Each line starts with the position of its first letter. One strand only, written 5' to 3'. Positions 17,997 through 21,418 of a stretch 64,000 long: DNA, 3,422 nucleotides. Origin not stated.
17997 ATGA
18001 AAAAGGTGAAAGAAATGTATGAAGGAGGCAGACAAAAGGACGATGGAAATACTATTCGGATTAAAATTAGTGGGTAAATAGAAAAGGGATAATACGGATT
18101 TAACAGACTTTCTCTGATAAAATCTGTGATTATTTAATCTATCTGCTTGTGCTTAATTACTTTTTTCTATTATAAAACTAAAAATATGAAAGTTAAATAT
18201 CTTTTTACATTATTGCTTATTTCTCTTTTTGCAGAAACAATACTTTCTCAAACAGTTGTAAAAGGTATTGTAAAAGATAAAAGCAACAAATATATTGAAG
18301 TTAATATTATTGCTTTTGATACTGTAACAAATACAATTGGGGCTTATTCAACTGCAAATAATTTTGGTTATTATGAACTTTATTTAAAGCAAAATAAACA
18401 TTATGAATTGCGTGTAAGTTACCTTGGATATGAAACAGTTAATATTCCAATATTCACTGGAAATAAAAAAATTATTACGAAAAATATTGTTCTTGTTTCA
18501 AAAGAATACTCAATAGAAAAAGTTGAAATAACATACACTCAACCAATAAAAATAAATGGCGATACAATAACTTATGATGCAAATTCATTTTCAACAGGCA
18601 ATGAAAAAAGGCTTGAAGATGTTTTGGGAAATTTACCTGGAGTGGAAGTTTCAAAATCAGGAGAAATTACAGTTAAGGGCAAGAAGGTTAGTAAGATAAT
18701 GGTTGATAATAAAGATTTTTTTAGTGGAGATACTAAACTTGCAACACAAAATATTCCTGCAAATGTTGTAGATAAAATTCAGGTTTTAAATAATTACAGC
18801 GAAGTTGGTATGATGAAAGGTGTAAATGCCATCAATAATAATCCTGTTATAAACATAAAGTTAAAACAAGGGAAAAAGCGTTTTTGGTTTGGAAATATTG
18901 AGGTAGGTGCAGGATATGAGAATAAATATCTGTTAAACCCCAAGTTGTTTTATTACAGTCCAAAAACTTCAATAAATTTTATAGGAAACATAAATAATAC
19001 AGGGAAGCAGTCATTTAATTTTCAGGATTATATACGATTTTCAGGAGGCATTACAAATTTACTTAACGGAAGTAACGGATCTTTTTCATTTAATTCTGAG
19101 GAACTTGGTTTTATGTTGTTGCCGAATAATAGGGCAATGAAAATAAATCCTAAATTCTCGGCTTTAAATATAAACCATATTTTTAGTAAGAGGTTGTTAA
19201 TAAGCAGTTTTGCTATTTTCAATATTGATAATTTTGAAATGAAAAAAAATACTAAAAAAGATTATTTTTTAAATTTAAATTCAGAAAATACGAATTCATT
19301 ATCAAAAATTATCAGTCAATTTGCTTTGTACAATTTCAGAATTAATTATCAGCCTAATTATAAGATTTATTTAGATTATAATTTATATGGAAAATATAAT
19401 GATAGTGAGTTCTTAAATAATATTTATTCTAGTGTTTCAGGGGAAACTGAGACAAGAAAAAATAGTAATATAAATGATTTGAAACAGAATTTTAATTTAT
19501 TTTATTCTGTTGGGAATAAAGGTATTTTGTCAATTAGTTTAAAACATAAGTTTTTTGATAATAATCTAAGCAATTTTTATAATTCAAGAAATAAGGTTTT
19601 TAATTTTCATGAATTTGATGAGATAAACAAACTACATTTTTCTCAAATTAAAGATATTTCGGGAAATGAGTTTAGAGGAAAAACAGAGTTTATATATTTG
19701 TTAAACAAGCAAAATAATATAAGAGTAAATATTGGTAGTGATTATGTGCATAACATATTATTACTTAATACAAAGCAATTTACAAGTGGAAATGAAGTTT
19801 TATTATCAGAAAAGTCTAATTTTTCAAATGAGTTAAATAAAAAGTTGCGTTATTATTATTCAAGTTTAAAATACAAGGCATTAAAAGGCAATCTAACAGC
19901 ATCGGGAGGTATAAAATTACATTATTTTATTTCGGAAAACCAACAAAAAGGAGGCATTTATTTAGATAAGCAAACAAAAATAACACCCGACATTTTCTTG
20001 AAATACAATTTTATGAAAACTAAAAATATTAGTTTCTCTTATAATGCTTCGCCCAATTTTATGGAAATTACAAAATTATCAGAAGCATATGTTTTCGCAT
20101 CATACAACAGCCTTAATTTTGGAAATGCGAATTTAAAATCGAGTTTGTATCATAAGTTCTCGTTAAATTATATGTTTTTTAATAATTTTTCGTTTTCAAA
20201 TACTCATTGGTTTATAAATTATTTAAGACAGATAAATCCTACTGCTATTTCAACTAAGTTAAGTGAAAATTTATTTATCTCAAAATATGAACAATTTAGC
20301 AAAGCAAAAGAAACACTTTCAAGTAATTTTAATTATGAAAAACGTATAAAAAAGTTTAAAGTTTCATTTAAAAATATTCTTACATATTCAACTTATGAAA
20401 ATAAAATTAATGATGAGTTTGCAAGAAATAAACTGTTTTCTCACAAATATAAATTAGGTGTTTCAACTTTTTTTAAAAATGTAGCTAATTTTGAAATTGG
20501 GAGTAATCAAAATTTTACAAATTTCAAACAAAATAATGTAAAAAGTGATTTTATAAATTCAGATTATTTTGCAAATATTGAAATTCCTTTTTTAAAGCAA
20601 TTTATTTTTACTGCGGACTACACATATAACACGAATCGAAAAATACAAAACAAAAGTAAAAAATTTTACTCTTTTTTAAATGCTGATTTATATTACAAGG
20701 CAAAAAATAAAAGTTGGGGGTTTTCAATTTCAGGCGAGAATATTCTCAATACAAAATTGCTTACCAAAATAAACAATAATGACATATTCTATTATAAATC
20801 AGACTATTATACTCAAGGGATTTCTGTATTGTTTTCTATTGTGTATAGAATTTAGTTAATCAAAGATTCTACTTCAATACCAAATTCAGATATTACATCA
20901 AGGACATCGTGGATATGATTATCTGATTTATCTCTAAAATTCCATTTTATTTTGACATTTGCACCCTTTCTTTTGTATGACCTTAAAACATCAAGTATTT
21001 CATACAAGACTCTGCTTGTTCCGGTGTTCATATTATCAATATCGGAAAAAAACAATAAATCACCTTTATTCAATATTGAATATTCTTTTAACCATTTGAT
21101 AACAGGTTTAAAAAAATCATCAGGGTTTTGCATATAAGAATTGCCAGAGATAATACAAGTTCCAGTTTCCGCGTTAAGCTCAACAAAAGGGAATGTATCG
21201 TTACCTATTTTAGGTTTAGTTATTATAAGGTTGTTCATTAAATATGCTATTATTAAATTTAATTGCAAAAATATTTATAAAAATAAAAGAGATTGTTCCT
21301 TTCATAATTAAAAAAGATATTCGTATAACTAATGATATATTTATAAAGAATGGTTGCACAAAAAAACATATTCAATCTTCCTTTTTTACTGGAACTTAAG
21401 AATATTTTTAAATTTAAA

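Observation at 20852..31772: Candidate non-canonical chaperone/usher-like surface-fibre locus wired to a Sia-type partner switch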

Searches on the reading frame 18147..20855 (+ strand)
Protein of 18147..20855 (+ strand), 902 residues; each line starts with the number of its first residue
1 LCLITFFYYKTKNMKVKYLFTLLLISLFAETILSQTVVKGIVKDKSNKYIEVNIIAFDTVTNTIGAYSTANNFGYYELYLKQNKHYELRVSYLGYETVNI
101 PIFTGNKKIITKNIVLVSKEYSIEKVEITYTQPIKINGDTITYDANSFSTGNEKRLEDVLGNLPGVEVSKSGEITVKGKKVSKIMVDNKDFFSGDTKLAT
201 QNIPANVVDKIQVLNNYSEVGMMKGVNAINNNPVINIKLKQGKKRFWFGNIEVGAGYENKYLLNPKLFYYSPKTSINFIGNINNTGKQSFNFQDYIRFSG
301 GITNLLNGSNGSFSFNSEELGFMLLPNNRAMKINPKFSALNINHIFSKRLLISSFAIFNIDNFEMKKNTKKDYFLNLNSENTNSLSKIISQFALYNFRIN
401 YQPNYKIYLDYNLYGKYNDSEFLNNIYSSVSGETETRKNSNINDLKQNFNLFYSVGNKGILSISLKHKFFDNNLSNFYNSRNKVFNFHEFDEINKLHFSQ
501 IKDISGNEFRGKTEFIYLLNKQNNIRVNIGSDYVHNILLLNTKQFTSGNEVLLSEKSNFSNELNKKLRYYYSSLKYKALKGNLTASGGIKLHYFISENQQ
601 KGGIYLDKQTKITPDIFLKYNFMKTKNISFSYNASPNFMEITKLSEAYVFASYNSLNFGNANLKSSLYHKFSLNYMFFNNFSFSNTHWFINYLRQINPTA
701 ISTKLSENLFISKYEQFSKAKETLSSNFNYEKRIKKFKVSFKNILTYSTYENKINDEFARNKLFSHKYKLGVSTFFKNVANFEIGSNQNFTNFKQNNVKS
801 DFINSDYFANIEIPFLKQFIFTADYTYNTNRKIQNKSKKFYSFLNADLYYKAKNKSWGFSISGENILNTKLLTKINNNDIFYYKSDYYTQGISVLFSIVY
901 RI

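Call 82: search_protein_families(library=pfam, proteins=[window:18147-20855:+], max_evalue=0.001)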
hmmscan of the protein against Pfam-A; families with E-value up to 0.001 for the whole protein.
window:18147-20855:+ (902 aa): 3 families
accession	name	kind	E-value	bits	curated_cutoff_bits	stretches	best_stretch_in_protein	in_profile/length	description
PF14905.12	OMP_b-brl_3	-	1.3e-09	38.1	27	1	465-900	12-408/408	Outer membrane protein beta-barrel family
PF13715.12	CarbopepD_reg_2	-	3.8e-08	33.7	32.2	1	38-126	1-86/88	CarboxypepD_reg-like domain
PF13620.12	CarboxypepD_reg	-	3.6e-06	27.7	32.3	1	38-104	2-68/82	Carboxypeptidase regulatory-like domain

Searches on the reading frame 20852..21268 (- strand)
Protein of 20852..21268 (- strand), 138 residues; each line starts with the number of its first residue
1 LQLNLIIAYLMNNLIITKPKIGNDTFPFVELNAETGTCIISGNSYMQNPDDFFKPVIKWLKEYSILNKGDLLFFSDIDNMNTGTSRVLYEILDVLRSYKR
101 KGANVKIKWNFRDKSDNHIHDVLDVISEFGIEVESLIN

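Call 3: search_protein_families(library=pfam, proteins=[window:20852-21268:-], max_evalue=0.1)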
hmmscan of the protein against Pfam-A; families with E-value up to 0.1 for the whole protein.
window:20852-21268:- (138 aa): 2 families
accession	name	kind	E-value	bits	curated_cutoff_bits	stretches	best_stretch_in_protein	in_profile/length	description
PF09345.15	SiaC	-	8.7e-23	80.7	24.5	1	24-124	5-105/120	SiaC family regulatory phosphoprotein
PF21861.2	RepB_C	-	0.027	14.9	27.3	0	48-77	3-32/58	Replication protein RepB, C-terminal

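Call 4: search_protein_families(library=ncbifam, proteins=[window:20852-21268:-], max_evalue=0.1)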
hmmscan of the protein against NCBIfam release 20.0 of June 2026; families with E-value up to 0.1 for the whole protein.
window:20852-21268:- (138 aa): 3 families
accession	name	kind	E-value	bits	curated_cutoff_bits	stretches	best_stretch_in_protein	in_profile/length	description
NF038265.1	phos_prot_SiaC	equivalog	1.1e-14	54.5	150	1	23-122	8-106/122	biofilm regulation phosphoprotein SiaC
NF008223.0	PRK10993.1-3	equivalog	0.033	13.3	467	1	10-59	66-115/312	omptin family outer membrane protease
NF008225.0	PRK10993.1-5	equivalog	0.037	13.2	654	1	9-79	67-136/311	omptin family outer membrane protease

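Call 64: search_solved_structures(query=window:20852-21238:-, max_evalue=1, show_alignments=1)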
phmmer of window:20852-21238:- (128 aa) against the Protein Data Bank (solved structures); distinct sequences matched with E-value up to 1: 2.
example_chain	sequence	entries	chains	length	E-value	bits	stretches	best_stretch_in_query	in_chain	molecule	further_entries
6k4f_U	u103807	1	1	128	1.7e-06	31.2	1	12-109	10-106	DUF1987 domain-containing protein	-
6kko_C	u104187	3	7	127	1.7e-06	31.2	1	12-109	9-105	DUF1987 domain-containing protein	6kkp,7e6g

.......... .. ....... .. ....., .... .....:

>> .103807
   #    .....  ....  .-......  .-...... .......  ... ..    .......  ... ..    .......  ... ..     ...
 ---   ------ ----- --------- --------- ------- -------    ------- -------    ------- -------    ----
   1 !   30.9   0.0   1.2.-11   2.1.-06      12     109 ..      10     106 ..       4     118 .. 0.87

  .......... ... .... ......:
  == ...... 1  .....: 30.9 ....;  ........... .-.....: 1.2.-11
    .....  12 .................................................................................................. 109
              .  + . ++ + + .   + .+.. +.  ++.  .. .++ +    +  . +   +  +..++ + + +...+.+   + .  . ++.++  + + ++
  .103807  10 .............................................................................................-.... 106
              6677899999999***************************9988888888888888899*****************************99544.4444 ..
